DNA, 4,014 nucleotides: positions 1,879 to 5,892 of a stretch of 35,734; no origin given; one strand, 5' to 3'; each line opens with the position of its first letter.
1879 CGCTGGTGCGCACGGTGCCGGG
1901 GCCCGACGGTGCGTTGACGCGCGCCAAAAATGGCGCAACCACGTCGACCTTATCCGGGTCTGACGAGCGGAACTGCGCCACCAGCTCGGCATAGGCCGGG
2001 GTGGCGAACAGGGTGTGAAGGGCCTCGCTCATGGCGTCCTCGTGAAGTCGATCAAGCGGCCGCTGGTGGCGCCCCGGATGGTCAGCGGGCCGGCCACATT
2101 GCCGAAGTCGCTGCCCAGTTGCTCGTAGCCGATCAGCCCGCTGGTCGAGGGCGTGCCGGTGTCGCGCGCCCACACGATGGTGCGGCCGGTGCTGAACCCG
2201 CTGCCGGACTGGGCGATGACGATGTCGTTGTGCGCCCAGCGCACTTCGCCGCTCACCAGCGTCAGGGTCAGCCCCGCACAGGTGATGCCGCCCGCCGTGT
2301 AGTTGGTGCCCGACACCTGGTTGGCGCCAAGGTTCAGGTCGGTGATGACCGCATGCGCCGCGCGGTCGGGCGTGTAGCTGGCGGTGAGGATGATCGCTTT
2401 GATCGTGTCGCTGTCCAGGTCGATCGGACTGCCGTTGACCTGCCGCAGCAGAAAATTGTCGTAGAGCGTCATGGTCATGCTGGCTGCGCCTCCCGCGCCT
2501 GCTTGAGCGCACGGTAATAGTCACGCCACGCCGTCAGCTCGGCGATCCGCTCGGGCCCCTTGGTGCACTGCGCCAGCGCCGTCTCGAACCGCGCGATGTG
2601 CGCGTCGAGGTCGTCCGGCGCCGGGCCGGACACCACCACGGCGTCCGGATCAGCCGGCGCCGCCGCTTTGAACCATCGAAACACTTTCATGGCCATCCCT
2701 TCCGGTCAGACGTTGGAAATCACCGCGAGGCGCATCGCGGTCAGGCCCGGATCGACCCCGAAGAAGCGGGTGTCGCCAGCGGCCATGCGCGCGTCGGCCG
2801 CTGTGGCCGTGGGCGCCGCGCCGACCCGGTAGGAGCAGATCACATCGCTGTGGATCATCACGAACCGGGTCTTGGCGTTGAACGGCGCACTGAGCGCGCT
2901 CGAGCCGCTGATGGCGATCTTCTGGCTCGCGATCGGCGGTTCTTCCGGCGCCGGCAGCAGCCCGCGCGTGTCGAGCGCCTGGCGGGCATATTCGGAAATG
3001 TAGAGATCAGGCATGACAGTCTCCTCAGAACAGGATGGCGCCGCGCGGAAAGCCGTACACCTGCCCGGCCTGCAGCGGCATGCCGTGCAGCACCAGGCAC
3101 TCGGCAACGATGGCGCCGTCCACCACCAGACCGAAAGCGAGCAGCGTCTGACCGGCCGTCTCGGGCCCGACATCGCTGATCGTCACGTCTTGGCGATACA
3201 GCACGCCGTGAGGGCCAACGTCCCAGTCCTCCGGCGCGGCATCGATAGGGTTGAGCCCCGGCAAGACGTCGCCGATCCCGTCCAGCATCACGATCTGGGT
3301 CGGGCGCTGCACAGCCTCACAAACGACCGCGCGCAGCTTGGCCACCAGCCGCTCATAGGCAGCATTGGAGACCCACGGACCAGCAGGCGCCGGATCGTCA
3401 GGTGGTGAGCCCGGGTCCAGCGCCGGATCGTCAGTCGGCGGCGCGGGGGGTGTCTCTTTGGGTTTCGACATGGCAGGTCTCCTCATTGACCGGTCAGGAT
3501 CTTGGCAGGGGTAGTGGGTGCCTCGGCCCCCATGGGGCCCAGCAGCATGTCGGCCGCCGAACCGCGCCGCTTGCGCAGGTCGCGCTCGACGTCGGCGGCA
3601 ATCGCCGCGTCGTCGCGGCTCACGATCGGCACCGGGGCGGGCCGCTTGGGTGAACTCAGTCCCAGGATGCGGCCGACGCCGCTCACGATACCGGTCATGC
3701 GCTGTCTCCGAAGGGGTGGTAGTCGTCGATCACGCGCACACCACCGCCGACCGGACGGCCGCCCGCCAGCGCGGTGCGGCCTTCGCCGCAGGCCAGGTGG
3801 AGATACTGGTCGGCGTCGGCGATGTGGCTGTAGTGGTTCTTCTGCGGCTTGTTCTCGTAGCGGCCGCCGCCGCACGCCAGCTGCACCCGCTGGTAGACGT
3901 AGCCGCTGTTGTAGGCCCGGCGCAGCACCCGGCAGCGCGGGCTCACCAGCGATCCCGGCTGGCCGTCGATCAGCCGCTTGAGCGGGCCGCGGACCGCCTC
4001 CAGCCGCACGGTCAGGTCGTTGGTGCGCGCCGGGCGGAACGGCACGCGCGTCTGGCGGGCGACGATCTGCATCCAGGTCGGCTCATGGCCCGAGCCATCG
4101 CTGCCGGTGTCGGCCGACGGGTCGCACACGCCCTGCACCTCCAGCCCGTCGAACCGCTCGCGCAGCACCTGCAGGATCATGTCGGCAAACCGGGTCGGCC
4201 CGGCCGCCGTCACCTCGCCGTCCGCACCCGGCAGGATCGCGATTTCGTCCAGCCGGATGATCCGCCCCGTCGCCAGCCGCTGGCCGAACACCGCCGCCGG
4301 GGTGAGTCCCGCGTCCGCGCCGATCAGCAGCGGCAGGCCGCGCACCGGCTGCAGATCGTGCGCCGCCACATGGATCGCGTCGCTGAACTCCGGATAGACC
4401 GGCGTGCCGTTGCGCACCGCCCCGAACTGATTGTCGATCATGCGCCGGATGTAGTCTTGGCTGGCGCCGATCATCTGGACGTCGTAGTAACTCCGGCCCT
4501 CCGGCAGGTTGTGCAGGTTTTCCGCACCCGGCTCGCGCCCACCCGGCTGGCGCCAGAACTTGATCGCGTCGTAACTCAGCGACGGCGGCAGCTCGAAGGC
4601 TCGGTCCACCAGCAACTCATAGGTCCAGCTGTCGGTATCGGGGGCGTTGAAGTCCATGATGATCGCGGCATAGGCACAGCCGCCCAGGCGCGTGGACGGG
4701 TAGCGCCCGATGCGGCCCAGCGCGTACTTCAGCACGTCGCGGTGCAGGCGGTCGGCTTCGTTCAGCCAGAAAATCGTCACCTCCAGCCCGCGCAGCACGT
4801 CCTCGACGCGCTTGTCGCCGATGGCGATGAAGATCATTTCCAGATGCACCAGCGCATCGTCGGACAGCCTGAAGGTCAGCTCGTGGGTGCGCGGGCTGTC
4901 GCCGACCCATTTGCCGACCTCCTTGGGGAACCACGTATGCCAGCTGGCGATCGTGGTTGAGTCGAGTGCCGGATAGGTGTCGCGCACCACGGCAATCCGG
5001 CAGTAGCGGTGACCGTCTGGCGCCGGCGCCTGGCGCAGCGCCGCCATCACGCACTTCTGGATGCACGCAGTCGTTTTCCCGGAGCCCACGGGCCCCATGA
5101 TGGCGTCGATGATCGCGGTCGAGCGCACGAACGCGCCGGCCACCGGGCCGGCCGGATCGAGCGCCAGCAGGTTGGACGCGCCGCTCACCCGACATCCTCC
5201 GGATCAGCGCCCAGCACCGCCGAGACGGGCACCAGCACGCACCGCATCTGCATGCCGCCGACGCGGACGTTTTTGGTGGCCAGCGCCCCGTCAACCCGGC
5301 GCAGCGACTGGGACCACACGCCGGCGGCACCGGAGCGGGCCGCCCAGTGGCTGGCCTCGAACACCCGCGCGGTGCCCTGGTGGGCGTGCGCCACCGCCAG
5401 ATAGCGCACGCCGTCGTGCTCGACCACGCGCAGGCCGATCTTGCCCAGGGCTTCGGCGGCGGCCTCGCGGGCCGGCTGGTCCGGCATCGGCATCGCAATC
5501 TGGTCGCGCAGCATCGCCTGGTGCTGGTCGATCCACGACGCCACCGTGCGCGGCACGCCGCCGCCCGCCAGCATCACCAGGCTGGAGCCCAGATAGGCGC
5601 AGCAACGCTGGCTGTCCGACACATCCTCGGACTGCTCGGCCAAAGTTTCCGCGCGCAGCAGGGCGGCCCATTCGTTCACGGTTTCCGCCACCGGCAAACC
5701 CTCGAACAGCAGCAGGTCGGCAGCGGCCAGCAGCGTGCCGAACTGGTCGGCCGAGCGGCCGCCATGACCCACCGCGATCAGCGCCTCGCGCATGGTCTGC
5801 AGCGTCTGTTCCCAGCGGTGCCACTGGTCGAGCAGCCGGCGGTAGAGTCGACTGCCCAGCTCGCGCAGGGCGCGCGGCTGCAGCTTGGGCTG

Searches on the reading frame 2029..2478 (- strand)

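Call 35: search_protein_families(library=phrogs, proteins=[window:2029-2478:-], max_evalue=0.001)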
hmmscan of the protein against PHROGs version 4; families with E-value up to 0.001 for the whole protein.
window:2029-2478:- (149 aa): 1 family
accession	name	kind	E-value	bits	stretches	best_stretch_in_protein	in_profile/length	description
phrog_644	-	unknown function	3.3e-19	70.4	1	1-134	4-132/174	-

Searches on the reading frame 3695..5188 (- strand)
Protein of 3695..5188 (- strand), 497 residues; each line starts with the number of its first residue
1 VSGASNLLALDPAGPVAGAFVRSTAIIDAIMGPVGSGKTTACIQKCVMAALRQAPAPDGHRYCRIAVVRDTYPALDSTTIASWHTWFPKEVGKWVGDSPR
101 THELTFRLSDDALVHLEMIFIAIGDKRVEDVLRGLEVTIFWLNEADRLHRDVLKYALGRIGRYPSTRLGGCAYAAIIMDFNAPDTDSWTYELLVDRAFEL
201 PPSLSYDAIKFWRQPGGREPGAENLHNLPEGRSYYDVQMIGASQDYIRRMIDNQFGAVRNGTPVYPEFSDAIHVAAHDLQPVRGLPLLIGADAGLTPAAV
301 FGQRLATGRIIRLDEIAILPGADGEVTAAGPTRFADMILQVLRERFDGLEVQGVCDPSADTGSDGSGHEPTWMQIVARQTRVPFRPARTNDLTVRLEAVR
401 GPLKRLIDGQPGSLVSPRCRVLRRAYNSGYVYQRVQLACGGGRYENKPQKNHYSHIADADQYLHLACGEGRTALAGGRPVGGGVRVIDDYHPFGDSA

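Call 9: search_protein_families(library=pfam, proteins=[window:3695-5188:-], max_evalue=0.01)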
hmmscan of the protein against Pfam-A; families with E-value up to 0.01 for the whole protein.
window:3695-5188:- (497 aa): 0 families

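Call 10: search_protein_families(library=phrogs, proteins=[window:3695-5188:-], max_evalue=0.01)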
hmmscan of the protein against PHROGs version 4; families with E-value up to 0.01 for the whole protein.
window:3695-5188:- (497 aa): 2 families
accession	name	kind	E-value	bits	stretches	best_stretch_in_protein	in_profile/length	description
phrog_2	-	head and packaging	1.6e-17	64.6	1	29-465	281-590/807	terminase large subunit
phrog_979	-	head and packaging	0.00019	21.3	1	19-192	160-313/642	terminase large subunit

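Call 78: search_protein_families(library=ncbifam, proteins=[window:3695-5188:-], max_evalue=0.1)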
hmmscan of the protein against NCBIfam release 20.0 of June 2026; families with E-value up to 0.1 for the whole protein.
window:3695-5188:- (497 aa): 1 family
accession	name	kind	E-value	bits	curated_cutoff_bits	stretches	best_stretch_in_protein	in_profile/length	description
TIGR01547.1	phage_term_2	equivalog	0.00023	20.7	105.05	1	119-195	86-154/396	PBSX family phage terminase large subunit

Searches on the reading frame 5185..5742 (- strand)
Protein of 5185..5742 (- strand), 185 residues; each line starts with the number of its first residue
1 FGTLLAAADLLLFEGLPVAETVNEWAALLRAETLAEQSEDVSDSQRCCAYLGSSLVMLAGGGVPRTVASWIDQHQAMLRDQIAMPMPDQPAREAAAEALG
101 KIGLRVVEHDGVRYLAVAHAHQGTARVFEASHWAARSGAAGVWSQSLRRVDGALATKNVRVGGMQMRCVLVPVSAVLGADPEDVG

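Call 79: find_homologous_proteins(query=window:5185-5742:-, max_evalue=0.00001)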
Query window:5185-5742:- (185 aa): 1 proteins with E <= 0.00001 among 4461 candidates.
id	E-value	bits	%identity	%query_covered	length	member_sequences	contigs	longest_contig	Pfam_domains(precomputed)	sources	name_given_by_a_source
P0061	3.8e-24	104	40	91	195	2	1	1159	-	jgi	jgi:hypothetical protein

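Call 82: search_solved_structures(query=A3, max_evalue=10, show_alignments=3)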
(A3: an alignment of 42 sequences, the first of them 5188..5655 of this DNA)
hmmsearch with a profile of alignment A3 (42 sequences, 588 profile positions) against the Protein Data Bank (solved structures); distinct sequences matched with E-value up to 10: 9.
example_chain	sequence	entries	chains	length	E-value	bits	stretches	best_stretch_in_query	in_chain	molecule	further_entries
6c2u_A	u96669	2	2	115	0.079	14.4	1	229-271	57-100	phosphate-loop protein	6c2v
6k9e_A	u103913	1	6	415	0.21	13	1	229-296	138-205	Primase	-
6k9c_A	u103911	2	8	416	0.21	13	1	229-296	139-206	Primase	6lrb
3zys_C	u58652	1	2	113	0.69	11.3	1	58-109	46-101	DYNAMIN-1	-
2dyn_A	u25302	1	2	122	0.82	11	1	58-109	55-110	DYNAMIN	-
1dyn_A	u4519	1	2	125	0.85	11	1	58-109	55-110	DYNAMIN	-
3uie_A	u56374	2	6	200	1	10.7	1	228-252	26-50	Adenylyl-sulfate kinase 1, chloroplastic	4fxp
5b3f_A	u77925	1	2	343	1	10.7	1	229-258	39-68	Phosphoribulokinase/uridine kinase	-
6d2q_A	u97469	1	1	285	1.5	10.1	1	435-528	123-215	FERM, RhoGEF (ARHGEF) and pleckstrin domain protein 1 (chondrocyte-derived)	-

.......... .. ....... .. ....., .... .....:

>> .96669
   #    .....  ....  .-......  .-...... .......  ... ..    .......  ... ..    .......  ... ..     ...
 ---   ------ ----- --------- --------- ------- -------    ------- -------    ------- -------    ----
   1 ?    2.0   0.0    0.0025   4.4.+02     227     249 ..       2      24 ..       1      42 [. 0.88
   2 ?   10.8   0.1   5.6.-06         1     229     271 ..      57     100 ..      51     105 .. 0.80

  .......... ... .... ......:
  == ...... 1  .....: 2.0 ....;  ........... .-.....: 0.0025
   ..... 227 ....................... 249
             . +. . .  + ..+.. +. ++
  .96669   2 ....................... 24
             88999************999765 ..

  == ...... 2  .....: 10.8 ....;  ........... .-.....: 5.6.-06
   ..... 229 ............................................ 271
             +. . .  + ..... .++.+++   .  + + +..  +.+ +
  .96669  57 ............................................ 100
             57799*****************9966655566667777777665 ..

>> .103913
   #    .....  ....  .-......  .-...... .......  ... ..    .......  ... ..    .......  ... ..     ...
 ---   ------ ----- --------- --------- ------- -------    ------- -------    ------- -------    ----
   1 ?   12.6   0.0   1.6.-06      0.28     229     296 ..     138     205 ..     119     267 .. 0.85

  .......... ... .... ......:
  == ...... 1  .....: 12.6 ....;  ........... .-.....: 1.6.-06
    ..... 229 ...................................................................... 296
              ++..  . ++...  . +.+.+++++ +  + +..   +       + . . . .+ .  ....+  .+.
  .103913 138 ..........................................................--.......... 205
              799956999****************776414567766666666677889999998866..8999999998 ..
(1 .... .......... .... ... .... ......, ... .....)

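Call 87: predict_structure(alignment_id=A3)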
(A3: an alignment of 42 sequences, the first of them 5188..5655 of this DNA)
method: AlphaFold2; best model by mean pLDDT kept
length: 156 residues; sequences in the alignment: 42
mean_pLDDT: 87.8   pTM: 0.82
mean pLDDT of the five models: 87.8, 87.2, 86.7, 86.7, 86.6
residues with pLDDT >= 90: 106; 70-90: 28; 50-70: 21; < 50: 1
segments of 3 or more residues with pLDDT < 50: none
pLDDT, mean of each block of 10 residues (from residue 1): 55 94 92 91 89 72 91 96 96 94 84 92 96 97 94 61
secondary structure, 60 per line:
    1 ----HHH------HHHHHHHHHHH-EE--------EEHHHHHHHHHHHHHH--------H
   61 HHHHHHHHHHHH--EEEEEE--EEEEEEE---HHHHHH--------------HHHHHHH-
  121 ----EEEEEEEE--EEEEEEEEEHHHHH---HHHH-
elements in order: H14-24 H38-51 H60-72 E75-80 E83-89 H93-98 H113-119 E125-132 E135-143 H144-148 H152-155

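Call 89: fold_search(model_id=the predicted structure, library=pdb)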
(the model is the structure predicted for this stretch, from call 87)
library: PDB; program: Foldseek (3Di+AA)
matches with E <= 10: 196; with E <= 0.001: 0
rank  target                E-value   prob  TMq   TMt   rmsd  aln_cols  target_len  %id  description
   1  5vfy_A                2.8e-01  0.44  0.31  0.43   8.4       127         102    7  Structure of an accessory protein of the pCW3 relaxosome (released 2018-04-18)
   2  5vfx_D                3.6e-01  0.35  0.30  0.43  11.1       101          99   13  Structure of an accessory protein of the pCW3 relaxosome in complex with the origin of transfer (oriT) DNA (released 2018-04-18)
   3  5vfx_H                4.0e-01  0.41  0.30  0.43   6.3        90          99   13  Structure of an accessory protein of the pCW3 relaxosome in complex with the origin of transfer (oriT) DNA (released 2018-04-18)
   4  5vfy_D                4.5e-01  0.33  0.30  0.42  12.5       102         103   13  Structure of an accessory protein of the pCW3 relaxosome (released 2018-04-18)
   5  8dy7_I                4.5e-01  0.14  0.23  0.19  12.9       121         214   12  Streptomyces venezuelae RNAP transcription open promoter complex with WhiA and WhiB transcription factors (released 2023-03-01)
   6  9dd1_A                4.5e-01  0.09  0.19  0.15  10.9       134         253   13  Designed allosteric facilitated dissociation switch AS1 in complex state THE with methylated lysines (released 2025-08-20)
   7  5vfx_A                5.4e-01  0.44  0.29  0.41   5.0        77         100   13  Structure of an accessory protein of the pCW3 relaxosome in complex with the origin of transfer (oriT) DNA (released 2018-04-18)
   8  5vfx_F                5.4e-01  0.44  0.28  0.40   5.1        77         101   13  Structure of an accessory protein of the pCW3 relaxosome in complex with the origin of transfer (oriT) DNA (released 2018-04-18)
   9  5vfy_C                5.7e-01  0.33  0.29  0.41   6.8       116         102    9  Structure of an accessory protein of the pCW3 relaxosome (released 2018-04-18)
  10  9dd0_B                7.6e-01  0.10  0.21  0.25  11.6       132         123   11  Designed allosteric facilitated dissociation switch AS1 in complex state TH with methylated lysines, crystal #2 (released 2025-08-20)
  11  1ng9_A                8.1e-01  0.07  0.18  0.06  14.4       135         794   10  E.coli MutS R697A: an ATPase-asymmetry mutant (released 2003-02-11)
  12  8dy9_I                9.1e-01  0.12  0.25  0.15  12.8       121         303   12  Streptomyces venezuelae RNAP unconstrained open promoter complex with WhiA and WhiB transcription factors (released 2023-03-01)
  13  1e3m_A                1.1e+00  0.06  0.19  0.06  15.0       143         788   10  The crystal structure of E. coli MutS binding to DNA with a G:T mismatch (released 2000-11-01)
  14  9olq_D                1.2e+00  0.08  0.22  0.16  10.1       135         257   12  Designed allosteric facilitated dissociation switch AS1_K46L_E50W_K172W_E173Y in complex state THE (released 2025-08-20)
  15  9olq_G                1.4e+00  0.08  0.21  0.15   9.8       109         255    8  Designed allosteric facilitated dissociation switch AS1_K46L_E50W_K172W_E173Y in complex state THE (released 2025-08-20)
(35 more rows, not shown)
